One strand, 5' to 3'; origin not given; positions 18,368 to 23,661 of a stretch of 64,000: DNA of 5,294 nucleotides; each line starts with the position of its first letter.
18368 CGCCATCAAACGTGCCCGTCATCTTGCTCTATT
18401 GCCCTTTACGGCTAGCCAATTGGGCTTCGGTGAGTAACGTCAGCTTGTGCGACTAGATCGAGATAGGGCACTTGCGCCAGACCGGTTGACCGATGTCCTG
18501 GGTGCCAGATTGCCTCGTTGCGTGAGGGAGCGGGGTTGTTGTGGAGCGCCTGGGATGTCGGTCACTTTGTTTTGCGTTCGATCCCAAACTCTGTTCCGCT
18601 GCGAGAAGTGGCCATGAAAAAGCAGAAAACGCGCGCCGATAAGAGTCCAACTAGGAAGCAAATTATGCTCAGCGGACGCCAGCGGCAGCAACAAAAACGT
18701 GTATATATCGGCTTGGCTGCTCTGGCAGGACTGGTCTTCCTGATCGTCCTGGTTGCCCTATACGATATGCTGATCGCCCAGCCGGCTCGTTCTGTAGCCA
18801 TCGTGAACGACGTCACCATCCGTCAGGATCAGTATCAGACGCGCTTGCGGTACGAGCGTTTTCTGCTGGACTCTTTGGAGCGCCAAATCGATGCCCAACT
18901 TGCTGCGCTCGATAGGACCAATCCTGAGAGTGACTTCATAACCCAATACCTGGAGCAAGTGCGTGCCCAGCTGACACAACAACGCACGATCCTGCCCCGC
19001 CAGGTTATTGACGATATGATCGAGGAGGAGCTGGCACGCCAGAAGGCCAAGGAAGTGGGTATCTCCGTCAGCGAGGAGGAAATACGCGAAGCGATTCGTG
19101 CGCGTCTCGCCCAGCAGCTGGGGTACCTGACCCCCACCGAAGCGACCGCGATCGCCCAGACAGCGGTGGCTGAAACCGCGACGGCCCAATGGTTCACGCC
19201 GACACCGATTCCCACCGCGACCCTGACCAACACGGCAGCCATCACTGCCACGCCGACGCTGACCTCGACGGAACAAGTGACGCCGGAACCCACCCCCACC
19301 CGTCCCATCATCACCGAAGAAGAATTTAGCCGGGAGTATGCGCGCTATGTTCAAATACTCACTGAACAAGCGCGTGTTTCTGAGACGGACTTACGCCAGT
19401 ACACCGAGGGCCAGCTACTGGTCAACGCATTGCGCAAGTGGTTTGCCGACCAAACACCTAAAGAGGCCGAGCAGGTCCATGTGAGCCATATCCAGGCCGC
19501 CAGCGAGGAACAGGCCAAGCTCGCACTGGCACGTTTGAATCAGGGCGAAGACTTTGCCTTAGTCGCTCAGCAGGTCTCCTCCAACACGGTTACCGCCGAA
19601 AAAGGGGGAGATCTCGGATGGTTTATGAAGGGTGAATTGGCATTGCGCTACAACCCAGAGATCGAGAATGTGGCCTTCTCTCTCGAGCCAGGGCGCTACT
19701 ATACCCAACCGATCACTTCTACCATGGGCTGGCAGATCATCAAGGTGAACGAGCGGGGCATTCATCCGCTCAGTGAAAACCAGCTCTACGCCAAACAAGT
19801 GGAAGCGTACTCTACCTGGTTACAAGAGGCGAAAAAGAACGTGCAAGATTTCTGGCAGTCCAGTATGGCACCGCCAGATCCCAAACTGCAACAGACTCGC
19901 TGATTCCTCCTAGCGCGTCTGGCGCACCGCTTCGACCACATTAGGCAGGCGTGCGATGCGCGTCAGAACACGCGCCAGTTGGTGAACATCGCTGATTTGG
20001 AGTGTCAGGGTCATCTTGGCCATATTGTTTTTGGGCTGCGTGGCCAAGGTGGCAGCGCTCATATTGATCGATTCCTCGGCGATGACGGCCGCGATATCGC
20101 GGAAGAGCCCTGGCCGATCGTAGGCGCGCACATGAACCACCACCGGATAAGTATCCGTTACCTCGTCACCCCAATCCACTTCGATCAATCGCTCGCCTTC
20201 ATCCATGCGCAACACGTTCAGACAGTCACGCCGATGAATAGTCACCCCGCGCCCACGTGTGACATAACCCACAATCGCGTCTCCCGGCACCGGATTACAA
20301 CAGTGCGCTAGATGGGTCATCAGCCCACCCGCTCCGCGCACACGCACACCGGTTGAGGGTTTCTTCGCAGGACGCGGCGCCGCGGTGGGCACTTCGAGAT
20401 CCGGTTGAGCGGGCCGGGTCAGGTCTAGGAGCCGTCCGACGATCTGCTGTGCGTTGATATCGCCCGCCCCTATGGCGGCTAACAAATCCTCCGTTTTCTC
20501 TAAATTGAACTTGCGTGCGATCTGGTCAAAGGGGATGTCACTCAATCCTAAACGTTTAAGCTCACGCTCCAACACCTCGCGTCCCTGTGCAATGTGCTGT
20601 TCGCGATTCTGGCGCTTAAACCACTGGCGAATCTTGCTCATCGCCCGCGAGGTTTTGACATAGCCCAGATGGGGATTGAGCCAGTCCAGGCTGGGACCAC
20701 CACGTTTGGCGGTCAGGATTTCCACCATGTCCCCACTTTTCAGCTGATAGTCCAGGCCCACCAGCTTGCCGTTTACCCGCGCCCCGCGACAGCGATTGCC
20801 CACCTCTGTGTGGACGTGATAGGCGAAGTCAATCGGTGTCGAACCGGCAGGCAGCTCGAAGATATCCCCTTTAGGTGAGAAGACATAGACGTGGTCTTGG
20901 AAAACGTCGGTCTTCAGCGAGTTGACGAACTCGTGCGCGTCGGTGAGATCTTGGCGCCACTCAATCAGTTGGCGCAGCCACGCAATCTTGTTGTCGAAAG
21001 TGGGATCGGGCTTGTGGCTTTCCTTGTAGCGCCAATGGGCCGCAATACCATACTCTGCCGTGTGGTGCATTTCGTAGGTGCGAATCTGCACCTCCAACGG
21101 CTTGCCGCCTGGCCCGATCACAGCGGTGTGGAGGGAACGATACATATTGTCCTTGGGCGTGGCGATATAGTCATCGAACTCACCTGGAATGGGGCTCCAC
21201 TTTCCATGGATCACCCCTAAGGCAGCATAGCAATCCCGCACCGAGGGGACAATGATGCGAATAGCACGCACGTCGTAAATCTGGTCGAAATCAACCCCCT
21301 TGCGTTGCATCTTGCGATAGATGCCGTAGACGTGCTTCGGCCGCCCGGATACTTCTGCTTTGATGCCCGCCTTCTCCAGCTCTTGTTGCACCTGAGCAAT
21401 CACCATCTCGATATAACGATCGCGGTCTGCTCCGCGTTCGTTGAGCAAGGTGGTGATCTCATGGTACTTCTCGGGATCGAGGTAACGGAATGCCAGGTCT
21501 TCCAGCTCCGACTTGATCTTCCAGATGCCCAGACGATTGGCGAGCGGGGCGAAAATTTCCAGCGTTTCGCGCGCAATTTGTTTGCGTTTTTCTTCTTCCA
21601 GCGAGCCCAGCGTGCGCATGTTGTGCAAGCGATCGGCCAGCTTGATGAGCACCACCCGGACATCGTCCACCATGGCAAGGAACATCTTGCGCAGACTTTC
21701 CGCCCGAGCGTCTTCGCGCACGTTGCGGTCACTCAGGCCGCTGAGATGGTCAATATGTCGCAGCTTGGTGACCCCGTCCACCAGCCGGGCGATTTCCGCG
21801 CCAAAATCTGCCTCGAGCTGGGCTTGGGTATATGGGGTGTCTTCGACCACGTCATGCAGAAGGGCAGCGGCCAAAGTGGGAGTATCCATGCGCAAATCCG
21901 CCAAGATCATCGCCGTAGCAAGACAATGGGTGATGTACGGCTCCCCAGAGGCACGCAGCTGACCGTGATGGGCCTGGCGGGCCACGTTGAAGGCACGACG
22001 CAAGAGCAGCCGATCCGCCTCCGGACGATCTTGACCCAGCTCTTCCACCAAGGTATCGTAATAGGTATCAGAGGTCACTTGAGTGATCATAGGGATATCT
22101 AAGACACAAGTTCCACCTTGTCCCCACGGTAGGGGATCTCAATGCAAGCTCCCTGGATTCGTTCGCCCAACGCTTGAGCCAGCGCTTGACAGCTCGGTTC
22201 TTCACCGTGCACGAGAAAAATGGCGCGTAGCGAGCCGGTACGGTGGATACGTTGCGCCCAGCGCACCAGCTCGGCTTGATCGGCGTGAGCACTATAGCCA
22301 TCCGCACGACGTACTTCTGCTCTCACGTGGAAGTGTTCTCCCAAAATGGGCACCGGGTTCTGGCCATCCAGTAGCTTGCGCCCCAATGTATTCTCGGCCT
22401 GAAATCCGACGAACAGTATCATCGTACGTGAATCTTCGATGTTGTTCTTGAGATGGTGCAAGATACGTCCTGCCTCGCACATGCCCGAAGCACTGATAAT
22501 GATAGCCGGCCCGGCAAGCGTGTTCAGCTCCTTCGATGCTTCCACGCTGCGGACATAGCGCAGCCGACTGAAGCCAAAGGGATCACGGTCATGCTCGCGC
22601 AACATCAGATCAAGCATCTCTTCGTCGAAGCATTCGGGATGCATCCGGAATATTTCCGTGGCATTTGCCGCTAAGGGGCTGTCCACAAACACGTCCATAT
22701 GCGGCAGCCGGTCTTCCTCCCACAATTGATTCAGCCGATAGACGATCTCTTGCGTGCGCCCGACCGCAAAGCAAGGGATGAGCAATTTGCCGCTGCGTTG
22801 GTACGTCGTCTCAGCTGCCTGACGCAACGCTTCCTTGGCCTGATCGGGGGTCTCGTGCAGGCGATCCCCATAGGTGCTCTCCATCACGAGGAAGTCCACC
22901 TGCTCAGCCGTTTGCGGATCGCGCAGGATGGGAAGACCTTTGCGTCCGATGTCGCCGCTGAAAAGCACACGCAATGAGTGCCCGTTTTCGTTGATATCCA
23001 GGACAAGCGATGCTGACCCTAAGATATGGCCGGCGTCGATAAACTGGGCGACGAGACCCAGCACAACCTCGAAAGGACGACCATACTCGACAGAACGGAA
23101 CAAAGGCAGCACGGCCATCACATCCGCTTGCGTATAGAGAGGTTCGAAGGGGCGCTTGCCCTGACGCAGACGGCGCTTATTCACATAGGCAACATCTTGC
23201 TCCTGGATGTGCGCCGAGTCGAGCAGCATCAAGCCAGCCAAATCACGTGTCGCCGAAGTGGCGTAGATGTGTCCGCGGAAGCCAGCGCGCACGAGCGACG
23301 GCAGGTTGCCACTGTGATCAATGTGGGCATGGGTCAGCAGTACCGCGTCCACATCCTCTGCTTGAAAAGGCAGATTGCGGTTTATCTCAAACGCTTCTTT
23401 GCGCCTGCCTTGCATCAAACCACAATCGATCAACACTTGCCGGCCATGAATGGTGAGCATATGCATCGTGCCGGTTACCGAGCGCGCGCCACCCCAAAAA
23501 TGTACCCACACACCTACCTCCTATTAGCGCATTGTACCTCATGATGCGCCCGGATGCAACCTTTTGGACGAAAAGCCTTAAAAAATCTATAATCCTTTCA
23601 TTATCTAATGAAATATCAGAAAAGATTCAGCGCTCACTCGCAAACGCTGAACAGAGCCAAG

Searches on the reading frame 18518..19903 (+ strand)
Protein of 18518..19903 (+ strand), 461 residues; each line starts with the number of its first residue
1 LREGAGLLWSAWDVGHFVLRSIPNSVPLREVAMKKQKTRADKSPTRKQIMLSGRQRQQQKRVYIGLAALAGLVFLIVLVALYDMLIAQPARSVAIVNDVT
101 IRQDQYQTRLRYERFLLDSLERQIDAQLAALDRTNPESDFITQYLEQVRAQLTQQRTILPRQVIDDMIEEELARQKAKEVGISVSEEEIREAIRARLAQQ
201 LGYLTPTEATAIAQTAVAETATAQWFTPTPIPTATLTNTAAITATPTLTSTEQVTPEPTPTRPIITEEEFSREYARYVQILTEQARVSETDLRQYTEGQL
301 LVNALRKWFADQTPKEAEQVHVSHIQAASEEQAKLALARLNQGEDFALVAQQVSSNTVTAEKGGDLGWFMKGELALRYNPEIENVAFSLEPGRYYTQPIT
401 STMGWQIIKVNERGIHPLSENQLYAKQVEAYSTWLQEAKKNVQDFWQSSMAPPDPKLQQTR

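Call 61: search_protein_families(library=pfam, proteins=[window:18518-19903:+], max_evalue=1e-8)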
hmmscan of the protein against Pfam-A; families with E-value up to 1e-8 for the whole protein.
window:18518-19903:+ (461 aa): 4 families
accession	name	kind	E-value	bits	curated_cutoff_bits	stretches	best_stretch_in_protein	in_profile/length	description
PF00639.27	Rotamase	-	5.5e-16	59.8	21.7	1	326-411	15-96/97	PPIC-type PPIASE domain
PF13616.12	Rotamase_3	-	2.1e-13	51.2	22.5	1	319-413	15-115/116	PPIC-type PPIASE domain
PF13624.11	SurA_N_3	-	4.9e-11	43.2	27.2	0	143-195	67-119/162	SurA-like N-terminal domain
PF13623.11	SurA_N_2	-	1.3e-10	41.8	28.5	0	56-195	5-121/145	SurA-like N-terminal domain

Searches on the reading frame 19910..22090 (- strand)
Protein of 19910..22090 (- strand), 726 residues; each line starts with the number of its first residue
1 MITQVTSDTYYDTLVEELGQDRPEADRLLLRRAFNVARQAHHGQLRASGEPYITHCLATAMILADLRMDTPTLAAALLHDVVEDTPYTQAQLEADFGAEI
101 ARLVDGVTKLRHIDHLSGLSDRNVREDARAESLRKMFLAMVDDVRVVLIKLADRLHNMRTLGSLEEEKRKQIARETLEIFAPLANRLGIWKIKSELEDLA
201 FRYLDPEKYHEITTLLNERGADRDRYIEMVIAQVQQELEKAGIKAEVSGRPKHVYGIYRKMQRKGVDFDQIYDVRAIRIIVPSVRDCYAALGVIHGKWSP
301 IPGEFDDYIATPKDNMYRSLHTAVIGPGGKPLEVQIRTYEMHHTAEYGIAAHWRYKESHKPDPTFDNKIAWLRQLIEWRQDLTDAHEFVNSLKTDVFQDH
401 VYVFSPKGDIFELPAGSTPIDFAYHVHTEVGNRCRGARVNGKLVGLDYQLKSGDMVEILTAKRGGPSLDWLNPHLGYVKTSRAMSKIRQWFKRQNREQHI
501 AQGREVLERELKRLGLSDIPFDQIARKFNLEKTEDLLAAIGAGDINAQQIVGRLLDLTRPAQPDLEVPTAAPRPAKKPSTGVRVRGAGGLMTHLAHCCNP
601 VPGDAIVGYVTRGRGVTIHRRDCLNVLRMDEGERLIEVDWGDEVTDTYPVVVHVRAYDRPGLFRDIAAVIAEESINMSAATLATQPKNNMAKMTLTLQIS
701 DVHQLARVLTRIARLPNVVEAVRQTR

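Call 61: search_protein_families(library=pfam, proteins=[window:19910-22090:-], max_evalue=1e-8)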
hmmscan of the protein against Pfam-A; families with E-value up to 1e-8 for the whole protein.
window:19910-22090:- (726 aa): 6 families
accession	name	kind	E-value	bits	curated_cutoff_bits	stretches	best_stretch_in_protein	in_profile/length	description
PF13328.12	HD_4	-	8.8e-57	191.7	27.2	1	33-190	1-156/156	HD domain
PF04607.23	RelA_SpoT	-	1.2e-43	148.4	27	1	249-359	1-112/113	Region found in RelA / SpoT proteins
PF02824.27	TGS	-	3.2e-25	88.4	22.2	1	401-460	1-60/60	TGS domain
PF13291.12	ACT_4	-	8.8e-19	68.4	27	1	647-723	4-80/80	ACT domain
PF01966.28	HD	-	2.6e-14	53.9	22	1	52-158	1-116/116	HD domain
PF19296.4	RelA_AH_RIS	-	7.8e-14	52.6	23.8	1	478-619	4-168/185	RelA/SpoT, AH and RIS domains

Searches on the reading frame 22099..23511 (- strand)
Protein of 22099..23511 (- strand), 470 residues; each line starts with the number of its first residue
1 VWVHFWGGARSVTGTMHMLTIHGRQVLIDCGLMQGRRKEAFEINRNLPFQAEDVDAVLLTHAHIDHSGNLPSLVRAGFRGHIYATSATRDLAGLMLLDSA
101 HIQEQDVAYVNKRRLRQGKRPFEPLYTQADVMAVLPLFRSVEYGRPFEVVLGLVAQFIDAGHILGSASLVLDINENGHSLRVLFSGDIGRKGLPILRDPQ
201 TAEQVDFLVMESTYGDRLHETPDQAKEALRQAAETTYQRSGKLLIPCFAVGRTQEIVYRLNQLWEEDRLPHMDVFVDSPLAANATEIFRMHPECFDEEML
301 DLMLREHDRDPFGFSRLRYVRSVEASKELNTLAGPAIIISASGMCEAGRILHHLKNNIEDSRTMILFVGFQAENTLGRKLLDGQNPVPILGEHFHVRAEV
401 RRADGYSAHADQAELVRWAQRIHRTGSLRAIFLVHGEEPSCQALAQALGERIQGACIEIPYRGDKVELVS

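Call 61: search_protein_families(library=pfam, proteins=[window:22099-23511:-], max_evalue=1e-8)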
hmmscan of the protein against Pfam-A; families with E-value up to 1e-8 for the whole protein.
window:22099-23511:- (470 aa): 4 families
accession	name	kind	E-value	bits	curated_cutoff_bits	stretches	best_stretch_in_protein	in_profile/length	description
PF10996.14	Beta-Casp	-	1.8e-42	145.1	27.7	1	253-380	1-120/120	Beta-Casp domain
PF07521.17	RMMBL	-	2.5e-14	53.4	21.6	1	395-448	3-52/63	Zn-dependent metallo-hydrolase RNA specificity domain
PF00753.33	Lactamase_B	-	7.1e-13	49.4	22.7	1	20-232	12-180/196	Metallo-beta-lactamase superfamily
PF12706.13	Lactamase_B_2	-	3.6e-11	43.5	27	1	24-90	1-68/200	Beta-lactamase superfamily domain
